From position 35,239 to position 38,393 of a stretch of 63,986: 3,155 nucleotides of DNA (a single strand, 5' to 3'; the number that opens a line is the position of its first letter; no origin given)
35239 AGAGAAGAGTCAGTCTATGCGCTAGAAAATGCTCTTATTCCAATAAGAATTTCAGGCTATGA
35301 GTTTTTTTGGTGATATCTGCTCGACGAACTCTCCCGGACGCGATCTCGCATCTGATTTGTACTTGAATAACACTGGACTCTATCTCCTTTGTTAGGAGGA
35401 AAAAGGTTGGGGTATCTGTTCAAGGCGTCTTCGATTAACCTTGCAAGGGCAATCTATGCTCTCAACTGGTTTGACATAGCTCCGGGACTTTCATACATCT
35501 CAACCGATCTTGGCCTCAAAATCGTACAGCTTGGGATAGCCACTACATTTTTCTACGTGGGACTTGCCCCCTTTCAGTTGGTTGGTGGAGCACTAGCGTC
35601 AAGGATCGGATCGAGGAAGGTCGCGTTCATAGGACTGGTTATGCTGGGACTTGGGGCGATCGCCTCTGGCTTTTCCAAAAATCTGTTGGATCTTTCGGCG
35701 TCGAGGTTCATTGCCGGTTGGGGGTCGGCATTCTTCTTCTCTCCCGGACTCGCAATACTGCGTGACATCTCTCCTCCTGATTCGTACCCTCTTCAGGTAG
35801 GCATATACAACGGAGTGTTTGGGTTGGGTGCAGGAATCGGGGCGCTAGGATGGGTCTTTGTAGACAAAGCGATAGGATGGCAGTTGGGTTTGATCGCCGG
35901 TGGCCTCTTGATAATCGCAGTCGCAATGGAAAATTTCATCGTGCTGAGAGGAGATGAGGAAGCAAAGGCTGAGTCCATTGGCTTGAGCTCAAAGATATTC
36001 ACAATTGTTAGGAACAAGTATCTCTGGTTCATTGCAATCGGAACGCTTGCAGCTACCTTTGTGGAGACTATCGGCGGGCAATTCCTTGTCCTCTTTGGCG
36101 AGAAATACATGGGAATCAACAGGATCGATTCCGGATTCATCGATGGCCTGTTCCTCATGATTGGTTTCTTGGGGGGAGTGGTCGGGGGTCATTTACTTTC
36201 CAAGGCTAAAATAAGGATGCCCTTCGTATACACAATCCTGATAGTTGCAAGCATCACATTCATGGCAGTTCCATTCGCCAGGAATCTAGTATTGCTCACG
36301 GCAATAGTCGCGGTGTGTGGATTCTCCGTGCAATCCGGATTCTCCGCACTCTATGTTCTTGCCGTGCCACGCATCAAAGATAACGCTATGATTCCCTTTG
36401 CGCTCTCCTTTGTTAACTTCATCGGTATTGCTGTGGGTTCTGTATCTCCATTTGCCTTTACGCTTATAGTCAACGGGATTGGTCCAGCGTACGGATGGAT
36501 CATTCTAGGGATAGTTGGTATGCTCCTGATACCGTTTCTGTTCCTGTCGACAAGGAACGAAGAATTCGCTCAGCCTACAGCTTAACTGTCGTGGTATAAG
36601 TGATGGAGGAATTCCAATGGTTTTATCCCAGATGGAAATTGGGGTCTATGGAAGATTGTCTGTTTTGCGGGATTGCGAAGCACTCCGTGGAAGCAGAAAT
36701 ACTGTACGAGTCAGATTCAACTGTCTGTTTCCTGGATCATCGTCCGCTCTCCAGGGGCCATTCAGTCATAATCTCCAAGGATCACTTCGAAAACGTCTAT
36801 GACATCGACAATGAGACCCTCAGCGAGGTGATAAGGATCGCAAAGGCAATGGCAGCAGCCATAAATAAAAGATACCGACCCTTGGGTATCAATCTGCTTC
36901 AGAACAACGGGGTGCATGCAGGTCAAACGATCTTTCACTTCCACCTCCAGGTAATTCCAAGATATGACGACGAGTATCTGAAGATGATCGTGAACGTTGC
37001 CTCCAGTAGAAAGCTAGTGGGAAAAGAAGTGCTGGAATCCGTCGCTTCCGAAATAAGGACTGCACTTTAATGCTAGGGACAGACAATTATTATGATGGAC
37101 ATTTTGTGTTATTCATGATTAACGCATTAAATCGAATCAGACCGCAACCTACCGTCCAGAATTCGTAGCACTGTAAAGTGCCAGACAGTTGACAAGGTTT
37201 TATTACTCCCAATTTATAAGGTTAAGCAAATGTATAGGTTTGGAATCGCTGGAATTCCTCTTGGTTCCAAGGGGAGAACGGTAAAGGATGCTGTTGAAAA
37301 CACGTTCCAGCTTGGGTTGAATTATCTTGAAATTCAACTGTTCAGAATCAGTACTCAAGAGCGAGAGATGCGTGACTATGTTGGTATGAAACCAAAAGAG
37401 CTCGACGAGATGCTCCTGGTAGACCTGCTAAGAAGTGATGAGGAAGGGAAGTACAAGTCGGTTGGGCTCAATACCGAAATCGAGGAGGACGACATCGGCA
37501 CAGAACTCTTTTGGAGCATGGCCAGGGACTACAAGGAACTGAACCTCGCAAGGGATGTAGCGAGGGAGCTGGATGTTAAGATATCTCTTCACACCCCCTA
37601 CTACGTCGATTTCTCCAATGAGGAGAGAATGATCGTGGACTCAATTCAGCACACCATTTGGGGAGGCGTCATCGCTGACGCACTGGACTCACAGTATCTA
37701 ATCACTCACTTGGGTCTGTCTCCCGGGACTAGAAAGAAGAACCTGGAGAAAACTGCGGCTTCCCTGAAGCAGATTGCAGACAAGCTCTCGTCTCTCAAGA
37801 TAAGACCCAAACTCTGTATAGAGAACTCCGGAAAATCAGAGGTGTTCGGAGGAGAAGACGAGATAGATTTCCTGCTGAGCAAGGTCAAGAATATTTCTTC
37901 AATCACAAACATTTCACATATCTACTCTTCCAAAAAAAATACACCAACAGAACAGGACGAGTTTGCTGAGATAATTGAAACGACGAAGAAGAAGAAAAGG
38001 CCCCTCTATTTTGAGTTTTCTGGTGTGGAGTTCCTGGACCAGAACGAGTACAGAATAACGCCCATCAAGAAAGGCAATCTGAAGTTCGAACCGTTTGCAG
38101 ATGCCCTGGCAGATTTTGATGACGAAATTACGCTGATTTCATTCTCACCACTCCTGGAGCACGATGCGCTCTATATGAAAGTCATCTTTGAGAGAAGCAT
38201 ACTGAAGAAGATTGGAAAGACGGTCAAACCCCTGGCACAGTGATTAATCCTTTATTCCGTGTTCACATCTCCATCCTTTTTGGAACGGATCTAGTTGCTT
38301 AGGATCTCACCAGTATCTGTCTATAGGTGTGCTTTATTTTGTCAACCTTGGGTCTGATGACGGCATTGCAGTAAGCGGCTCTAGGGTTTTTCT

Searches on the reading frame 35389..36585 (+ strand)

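Call 61: search_protein_families(library=pfam, proteins=[window:35389-36585:+], max_evalue=0.00001)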
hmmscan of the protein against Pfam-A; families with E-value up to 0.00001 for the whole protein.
window:35389-36585:+ (398 aa): 1 family
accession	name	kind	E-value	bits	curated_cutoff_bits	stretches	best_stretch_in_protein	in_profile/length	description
PF07690.21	MFS_1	-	2e-37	129.4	33.4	1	18-350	3-346/347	Major Facilitator Superfamily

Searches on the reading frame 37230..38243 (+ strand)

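Call 96: search_protein_families(library=pfam, proteins=[window:37230-38243:+], max_evalue=0.0001)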
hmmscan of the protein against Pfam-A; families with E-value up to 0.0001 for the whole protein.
window:37230-38243:+ (337 aa): 1 family
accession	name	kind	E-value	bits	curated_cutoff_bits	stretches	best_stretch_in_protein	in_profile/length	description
PF01261.30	AP_endonuc_2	-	1.1e-09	38.8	31.1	1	104-300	30-224/249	Xylose isomerase-like TIM barrel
